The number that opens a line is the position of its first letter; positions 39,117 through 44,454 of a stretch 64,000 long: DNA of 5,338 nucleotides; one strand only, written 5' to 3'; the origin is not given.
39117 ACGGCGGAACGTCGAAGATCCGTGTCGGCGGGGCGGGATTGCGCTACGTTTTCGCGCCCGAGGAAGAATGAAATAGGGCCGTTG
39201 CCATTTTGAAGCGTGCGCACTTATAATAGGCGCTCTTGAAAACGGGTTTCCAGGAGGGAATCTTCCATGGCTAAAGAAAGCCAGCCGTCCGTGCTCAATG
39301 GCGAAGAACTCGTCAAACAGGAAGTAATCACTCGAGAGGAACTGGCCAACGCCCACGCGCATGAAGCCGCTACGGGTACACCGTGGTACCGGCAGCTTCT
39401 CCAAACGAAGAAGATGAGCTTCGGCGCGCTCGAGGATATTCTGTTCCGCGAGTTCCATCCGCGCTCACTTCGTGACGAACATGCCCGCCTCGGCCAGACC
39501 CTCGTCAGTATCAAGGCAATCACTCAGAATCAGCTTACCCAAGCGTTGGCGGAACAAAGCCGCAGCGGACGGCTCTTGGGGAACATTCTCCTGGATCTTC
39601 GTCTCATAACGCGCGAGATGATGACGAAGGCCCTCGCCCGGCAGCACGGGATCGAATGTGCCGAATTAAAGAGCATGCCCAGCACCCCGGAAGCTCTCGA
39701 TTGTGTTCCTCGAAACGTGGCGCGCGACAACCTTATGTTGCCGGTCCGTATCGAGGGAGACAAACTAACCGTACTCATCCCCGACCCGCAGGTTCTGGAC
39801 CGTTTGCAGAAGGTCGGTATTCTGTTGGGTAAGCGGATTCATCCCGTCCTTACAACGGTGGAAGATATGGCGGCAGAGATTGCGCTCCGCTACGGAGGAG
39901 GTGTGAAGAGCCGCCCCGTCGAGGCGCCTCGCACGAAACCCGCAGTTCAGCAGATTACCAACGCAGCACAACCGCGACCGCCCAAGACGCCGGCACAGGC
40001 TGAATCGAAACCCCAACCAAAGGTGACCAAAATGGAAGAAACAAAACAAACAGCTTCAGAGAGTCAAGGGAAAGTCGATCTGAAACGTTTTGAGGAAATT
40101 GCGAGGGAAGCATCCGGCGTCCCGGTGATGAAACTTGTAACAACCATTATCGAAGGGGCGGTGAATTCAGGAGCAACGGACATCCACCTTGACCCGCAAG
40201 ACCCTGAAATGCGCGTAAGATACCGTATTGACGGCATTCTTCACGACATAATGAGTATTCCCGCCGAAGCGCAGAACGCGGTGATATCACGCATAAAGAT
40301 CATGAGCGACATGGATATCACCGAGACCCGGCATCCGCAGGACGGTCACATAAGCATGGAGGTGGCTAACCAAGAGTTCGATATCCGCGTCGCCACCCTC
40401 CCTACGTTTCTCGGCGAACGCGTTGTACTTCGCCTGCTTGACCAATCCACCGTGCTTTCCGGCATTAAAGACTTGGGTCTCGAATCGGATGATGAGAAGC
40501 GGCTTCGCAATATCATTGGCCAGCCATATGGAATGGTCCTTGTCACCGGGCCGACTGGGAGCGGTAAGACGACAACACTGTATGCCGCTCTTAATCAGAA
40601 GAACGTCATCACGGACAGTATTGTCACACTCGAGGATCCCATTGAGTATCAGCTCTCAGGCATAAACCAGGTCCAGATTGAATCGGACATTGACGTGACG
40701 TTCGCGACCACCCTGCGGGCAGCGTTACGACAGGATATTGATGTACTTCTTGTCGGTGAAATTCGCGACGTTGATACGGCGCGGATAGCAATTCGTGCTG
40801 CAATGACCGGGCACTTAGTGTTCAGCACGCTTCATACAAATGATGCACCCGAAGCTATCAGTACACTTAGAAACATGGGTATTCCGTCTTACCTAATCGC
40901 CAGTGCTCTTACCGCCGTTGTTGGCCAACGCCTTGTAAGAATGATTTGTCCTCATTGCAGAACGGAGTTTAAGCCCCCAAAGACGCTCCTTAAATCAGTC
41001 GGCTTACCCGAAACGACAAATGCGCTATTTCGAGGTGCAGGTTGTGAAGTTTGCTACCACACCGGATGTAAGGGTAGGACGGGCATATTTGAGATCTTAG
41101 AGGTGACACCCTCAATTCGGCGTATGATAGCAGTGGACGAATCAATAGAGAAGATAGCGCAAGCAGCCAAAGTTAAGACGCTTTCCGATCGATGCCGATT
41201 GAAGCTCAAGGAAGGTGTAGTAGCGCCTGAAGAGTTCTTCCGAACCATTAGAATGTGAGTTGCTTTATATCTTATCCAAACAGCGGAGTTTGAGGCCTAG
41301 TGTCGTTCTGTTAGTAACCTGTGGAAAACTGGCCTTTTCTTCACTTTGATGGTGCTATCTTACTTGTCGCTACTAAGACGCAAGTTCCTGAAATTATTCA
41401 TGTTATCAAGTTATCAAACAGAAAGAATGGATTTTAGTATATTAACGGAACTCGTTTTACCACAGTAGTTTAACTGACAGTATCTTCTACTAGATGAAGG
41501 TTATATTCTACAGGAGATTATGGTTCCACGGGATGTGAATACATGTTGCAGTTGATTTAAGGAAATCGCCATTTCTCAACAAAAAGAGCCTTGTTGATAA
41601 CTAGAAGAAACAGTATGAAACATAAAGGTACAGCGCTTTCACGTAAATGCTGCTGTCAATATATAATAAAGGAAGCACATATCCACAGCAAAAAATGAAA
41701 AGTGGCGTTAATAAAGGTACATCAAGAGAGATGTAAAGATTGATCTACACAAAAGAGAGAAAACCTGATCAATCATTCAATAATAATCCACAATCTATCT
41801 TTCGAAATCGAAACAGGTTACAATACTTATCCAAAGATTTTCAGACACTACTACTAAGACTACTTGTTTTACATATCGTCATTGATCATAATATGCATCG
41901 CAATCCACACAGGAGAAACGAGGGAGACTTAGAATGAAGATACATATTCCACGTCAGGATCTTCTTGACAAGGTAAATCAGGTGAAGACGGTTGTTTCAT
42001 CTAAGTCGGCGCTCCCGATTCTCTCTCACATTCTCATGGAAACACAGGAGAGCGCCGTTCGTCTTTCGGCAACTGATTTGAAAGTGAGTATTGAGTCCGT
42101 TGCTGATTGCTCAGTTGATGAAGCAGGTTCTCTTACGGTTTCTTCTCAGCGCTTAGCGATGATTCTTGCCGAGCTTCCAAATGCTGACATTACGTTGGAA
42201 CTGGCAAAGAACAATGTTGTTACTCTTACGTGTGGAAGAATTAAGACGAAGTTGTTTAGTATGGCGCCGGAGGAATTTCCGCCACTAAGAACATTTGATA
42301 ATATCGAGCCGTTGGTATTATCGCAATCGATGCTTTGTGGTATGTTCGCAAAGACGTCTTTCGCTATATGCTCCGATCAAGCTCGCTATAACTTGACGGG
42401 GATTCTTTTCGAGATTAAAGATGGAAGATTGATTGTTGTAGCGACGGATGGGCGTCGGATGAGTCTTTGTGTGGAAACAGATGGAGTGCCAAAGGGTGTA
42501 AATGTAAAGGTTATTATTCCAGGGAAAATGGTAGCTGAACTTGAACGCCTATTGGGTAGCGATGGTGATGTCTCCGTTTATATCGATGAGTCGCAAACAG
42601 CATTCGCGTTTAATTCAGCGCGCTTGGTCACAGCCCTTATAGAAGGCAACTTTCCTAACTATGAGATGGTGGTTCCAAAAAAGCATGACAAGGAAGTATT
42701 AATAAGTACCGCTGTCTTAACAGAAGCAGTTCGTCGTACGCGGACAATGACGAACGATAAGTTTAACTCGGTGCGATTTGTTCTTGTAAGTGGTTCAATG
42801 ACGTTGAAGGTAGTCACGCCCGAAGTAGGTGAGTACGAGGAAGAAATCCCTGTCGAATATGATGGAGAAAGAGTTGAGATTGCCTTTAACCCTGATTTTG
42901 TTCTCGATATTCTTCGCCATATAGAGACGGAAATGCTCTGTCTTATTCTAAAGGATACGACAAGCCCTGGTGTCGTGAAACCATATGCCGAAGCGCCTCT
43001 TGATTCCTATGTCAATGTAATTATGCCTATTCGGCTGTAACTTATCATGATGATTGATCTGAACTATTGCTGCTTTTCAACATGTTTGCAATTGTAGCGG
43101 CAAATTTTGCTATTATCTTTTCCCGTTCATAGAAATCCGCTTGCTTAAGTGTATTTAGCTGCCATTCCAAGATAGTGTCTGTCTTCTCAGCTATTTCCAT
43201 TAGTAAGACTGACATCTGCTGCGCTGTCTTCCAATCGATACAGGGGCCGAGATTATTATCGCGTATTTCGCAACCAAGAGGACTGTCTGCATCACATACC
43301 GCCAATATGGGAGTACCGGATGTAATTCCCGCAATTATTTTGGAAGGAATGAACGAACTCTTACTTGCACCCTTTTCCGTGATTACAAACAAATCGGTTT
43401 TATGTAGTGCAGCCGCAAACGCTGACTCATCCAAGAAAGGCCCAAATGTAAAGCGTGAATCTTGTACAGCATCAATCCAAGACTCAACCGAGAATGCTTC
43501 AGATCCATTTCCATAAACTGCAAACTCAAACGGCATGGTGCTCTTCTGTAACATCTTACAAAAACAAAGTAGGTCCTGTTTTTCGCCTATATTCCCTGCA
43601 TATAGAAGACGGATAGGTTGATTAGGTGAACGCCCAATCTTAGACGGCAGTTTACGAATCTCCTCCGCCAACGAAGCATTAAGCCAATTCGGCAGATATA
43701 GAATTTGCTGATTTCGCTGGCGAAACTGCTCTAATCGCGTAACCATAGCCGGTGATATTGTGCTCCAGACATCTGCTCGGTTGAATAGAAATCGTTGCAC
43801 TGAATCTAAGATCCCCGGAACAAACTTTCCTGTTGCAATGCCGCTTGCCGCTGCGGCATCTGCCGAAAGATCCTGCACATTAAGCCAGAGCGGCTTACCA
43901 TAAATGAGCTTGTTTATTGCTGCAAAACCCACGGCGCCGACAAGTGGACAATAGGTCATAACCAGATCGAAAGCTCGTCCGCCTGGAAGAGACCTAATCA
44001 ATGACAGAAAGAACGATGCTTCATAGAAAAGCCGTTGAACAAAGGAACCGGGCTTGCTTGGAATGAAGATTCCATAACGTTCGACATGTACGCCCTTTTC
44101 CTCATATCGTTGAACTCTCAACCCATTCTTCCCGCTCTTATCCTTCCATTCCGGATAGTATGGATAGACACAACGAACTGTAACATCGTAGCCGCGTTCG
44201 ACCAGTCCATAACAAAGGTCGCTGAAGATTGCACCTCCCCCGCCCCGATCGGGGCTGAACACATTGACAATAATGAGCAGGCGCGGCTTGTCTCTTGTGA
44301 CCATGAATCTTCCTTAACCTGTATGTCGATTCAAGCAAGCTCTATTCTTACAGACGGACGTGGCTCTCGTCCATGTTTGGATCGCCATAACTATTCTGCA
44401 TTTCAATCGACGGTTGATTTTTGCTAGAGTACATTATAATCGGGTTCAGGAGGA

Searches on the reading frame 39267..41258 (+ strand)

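Call 34: search_protein_families(library=pfam, proteins=[window:39267-41258:+], max_evalue=0.00001)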
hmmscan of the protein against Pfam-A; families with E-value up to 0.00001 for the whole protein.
window:39267-41258:+ (663 aa): 2 families
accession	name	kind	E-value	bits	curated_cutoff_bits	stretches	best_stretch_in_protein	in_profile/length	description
PF00437.27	T2SSE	-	3.5e-125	418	24.9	1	284-658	5-369/370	Type II/IV secretion system protein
PF05157.20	MshEN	-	3.8e-14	52.9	23.1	1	127-211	1-86/90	MshEN domain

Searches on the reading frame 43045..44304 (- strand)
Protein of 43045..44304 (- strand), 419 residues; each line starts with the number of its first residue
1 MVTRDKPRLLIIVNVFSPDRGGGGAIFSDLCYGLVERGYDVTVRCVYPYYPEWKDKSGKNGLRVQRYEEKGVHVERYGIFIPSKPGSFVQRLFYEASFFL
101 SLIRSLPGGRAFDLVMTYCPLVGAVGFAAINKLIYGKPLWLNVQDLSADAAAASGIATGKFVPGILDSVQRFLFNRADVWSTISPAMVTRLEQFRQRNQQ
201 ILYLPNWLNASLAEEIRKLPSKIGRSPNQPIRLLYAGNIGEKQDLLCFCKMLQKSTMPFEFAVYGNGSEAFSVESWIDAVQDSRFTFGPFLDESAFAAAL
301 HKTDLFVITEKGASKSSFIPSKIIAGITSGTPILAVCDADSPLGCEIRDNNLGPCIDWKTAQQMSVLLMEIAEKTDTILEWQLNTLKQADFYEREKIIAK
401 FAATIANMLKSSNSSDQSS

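Call 34: search_protein_families(library=pfam, proteins=[window:43045-44304:-], max_evalue=0.00001)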
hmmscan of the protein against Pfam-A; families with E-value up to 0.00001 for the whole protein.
window:43045-44304:- (419 aa): 2 families
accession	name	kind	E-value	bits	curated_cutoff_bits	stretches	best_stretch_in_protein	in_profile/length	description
PF13579.12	Glyco_trans_4_4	-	5.6e-15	56.5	29.7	1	21-207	1-158/158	Glycosyl transferase 4-like domain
PF13439.12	Glyco_transf_4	-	5.9e-06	26.9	28.5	1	21-209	2-167/170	Glycosyltransferase Family 4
